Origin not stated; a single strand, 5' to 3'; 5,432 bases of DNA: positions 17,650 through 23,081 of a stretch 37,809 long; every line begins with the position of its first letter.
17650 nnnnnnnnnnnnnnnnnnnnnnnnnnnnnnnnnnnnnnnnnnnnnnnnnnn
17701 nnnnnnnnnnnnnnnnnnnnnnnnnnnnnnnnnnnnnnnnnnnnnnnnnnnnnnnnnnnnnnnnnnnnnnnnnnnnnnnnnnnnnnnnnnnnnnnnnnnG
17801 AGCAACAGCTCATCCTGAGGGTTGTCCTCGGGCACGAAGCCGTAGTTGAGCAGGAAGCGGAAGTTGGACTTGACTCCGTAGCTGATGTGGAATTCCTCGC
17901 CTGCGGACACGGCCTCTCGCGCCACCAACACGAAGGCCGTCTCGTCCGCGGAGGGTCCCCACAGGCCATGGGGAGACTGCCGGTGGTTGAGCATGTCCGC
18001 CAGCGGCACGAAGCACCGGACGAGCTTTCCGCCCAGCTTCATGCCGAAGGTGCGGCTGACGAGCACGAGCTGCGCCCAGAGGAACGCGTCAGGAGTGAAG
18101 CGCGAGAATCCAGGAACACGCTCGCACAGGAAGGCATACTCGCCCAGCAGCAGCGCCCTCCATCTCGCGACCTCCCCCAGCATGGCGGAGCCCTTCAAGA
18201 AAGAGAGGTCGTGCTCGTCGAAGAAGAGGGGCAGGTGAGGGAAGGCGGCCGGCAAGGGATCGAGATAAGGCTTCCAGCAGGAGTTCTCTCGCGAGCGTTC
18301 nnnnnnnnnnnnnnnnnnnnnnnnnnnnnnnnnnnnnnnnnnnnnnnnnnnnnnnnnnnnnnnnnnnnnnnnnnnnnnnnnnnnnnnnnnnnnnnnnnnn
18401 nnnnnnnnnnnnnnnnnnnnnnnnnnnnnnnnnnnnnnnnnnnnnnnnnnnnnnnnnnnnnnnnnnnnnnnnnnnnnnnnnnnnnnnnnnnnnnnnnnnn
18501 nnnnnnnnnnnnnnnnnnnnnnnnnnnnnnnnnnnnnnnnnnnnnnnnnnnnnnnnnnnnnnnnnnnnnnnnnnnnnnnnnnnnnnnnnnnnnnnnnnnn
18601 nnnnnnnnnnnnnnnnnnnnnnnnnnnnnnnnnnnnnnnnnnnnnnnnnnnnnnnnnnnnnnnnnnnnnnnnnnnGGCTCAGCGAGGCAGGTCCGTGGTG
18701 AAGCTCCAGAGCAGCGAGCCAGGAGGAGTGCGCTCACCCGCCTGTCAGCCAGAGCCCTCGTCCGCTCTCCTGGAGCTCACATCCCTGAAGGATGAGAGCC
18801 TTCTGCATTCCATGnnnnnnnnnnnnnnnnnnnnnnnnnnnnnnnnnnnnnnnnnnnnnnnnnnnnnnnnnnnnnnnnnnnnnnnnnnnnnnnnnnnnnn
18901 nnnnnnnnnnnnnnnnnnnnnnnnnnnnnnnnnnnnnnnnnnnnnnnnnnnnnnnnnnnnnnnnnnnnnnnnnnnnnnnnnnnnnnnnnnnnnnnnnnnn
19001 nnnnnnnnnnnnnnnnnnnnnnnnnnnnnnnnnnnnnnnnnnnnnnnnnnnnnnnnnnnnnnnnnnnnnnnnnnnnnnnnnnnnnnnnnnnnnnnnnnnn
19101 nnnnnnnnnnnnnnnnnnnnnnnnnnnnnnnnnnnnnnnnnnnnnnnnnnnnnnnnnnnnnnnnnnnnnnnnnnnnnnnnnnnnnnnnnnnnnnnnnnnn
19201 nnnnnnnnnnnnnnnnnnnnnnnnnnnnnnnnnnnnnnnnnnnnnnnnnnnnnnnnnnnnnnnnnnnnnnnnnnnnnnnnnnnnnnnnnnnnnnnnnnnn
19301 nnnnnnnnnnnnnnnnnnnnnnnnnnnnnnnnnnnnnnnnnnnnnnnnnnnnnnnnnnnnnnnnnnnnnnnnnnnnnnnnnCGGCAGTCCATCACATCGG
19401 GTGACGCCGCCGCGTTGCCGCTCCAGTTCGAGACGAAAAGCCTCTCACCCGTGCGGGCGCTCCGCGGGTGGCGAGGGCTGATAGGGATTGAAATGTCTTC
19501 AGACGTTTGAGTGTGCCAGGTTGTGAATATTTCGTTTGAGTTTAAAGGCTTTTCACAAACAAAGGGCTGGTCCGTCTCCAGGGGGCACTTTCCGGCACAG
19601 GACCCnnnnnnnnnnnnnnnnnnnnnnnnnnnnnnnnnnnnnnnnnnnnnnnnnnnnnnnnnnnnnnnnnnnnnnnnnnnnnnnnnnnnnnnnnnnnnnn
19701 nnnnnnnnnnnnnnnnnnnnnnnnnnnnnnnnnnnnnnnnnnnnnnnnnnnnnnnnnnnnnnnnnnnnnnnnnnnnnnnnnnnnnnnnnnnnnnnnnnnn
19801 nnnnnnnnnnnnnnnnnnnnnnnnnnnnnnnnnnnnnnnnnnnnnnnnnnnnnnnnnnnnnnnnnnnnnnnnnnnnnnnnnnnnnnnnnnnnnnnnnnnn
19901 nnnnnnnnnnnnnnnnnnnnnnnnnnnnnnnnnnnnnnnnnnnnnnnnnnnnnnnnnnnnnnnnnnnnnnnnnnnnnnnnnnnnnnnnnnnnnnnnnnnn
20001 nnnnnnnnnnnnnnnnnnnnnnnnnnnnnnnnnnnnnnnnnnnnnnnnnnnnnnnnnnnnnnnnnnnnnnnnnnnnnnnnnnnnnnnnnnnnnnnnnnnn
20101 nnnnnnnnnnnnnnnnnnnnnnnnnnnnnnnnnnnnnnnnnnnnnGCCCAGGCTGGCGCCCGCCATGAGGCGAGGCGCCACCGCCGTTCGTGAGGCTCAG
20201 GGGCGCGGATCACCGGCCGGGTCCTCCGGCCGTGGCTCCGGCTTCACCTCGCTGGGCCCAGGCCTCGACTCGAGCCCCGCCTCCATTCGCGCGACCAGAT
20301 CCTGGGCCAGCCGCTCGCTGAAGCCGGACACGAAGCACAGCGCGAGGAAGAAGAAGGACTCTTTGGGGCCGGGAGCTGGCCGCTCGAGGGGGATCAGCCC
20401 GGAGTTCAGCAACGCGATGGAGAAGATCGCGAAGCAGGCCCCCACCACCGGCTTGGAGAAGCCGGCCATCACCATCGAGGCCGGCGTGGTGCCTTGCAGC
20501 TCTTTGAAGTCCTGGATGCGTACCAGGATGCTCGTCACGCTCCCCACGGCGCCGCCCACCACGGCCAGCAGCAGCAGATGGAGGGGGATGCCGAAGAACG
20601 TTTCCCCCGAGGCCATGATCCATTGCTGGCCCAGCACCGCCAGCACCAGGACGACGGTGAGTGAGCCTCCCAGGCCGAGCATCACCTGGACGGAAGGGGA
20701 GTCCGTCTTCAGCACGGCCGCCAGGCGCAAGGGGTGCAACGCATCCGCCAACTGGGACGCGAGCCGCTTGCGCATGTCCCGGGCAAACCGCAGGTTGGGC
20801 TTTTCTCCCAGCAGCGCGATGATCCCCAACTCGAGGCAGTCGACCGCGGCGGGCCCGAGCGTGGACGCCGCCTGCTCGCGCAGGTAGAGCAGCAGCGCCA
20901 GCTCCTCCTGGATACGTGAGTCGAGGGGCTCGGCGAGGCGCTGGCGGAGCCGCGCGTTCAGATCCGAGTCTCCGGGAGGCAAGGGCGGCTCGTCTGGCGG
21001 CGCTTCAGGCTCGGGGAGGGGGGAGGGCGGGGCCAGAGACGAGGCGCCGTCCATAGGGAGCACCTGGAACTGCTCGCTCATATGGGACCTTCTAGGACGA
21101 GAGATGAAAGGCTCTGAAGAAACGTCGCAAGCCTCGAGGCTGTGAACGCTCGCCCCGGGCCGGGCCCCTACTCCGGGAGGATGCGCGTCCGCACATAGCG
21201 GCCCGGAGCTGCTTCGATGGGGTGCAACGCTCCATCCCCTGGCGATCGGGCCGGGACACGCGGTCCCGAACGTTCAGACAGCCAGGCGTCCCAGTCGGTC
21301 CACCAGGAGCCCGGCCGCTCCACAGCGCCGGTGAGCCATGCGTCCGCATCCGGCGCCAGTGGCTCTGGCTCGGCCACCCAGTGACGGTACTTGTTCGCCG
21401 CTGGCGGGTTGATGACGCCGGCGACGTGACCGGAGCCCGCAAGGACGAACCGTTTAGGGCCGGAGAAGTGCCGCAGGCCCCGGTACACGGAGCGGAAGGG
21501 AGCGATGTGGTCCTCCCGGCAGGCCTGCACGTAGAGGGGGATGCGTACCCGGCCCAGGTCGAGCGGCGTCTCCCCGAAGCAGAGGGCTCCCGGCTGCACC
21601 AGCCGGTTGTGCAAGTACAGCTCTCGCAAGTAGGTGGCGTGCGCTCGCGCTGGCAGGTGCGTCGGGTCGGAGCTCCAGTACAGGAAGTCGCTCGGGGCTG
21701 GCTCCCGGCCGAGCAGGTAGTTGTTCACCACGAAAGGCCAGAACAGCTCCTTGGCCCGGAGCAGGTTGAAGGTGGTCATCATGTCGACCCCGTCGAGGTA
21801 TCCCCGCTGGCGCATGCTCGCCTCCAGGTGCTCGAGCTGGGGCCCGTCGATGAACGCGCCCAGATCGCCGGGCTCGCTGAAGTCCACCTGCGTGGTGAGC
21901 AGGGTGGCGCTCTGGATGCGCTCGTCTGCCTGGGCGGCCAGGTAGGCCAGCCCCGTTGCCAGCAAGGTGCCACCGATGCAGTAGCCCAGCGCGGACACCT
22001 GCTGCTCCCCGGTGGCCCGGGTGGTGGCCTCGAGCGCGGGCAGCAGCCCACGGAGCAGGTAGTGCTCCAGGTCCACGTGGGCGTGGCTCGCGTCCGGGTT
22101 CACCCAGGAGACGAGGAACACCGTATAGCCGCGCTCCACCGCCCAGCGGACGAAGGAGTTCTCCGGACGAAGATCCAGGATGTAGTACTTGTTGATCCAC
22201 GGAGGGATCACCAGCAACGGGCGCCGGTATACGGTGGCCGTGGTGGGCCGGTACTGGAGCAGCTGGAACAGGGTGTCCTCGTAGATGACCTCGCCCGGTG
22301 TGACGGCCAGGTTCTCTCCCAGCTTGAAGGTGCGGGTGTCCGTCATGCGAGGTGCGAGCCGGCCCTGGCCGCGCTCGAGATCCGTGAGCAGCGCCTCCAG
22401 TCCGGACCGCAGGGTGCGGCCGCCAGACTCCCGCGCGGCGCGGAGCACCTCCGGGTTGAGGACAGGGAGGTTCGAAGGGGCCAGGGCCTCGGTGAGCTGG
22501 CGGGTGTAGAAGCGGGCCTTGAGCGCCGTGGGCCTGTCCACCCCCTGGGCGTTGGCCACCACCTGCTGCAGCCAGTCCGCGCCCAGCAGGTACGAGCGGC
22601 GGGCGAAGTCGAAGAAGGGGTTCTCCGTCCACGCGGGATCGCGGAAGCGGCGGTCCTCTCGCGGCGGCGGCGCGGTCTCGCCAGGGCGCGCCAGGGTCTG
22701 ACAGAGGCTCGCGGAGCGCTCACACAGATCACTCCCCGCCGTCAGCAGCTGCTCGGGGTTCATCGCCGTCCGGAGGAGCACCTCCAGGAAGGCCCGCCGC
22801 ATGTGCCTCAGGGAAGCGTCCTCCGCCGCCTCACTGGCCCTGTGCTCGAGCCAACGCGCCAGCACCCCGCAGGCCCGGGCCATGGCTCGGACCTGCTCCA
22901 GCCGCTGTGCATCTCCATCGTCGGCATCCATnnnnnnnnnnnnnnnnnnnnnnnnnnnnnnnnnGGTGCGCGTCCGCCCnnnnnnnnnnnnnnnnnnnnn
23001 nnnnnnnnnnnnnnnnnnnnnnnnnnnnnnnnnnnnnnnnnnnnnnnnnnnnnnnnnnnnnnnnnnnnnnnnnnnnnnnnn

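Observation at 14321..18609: Operon of eukaryote-like protein-modification enzyme homologs: SET methyltransferase, NmrA and a PAD-like deiminase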

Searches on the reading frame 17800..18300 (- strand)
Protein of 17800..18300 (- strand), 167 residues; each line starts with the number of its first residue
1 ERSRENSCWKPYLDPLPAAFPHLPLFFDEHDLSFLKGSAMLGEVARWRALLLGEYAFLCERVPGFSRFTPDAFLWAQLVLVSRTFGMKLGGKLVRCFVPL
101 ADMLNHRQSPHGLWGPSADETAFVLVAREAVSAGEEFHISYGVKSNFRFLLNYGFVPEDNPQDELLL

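Call 50: search_solved_structures(query=window:17800-18300:-, max_evalue=0.001, show_alignments=5)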
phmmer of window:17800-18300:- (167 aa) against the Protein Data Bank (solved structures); distinct sequences matched with E-value up to 0.001: 16.
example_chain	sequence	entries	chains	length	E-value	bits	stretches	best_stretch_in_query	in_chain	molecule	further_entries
6v62_A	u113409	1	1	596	2.4e-15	60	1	1-165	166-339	Actin-histidine N-methyltransferase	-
3smt_A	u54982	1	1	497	1.3e-13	54.3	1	1-165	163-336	Histone-lysine N-methyltransferase setd3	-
6jat_A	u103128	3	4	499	1.3e-13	54.3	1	1-165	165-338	Histone-lysine N-methyltransferase setd3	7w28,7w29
6ict_A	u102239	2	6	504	1.4e-13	54.3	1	1-165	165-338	Histone-lysine N-methyltransferase setd3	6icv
6wk2_A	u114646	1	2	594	1.5e-13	54.2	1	1-165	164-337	Actin-histidine N-methyltransferase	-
6ox4_A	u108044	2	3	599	1.7e-13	54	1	1-165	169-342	Actin-histidine N-methyltransferase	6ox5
6wk1_A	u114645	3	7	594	1.9e-13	53.8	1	1-165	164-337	Actin-histidine N-methyltransferase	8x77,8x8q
6v63_A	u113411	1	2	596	1.9e-13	53.8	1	1-165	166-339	Actin-histidine N-methyltransferase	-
7lms_A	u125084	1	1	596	1.9e-13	53.8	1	1-165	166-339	Actin-histidine N-methyltransferase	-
6mbj_A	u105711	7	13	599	1.9e-13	53.8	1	1-165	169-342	Histone-lysine N-methyltransferase setd3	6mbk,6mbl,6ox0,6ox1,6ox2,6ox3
2h21_A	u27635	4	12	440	1.2e-10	44.7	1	1-159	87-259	Ribulose-1,5 bisphosphate carboxylase/oxygenase | Ribulose-1,5 bisphosphate carboxylase/oxygenase large subunit N-methyltransferase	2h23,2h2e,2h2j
1mlv_A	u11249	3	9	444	1.2e-10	44.7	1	1-159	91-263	Ribulose-1,5 biphosphate carboxylase/oxygenase large subunit N-methyltransferase | Ribulose-1,5 bisphosphate carboxylase/oxygenase large subunit N-methyltransfe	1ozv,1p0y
8qma_J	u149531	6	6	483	1.7e-08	37.7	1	3-164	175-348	PAP7 | PAP7, pTAC14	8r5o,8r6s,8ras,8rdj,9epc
8w9z_J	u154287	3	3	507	1.4e-06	31.4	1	65-163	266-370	Protein PLASTID TRANSCRIPTIONALLY ACTIVE 14-like isoform X2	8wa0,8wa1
8xzv_I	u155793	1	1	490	4.1e-05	26.7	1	4-165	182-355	Protein PLASTID TRANSCRIPTIONALLY ACTIVE 14 isoform X2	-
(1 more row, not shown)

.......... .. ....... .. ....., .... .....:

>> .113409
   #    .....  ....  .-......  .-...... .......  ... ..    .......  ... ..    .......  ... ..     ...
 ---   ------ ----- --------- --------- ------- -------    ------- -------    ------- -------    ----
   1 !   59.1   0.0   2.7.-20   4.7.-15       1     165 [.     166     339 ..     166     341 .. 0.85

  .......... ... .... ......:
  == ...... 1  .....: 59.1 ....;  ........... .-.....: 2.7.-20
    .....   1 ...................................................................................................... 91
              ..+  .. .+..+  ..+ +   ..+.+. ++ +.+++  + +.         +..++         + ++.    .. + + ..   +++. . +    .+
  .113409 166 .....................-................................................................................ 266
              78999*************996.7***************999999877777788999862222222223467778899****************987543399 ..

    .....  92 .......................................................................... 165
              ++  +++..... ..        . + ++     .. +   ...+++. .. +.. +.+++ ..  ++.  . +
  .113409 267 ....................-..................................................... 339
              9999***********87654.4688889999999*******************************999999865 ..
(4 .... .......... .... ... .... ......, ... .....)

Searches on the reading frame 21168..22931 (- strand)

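Call 76: search_protein_families(library=pfam, max_evalue=0.0001, proteins=[window:21168-22931:-])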
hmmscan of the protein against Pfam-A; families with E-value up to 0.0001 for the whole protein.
window:21168-22931:- (587 aa): 2 families
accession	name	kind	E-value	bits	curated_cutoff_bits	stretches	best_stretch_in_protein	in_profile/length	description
PF07167.19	PhaC_N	-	1.4e-67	227.1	23.7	1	92-264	1-173/173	Poly-beta-hydroxybutyrate polymerase (PhaC) N-terminus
PF00561.26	Abhydrolase_1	-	2.3e-08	34.4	25.8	1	266-504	24-240/245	alpha/beta hydrolase fold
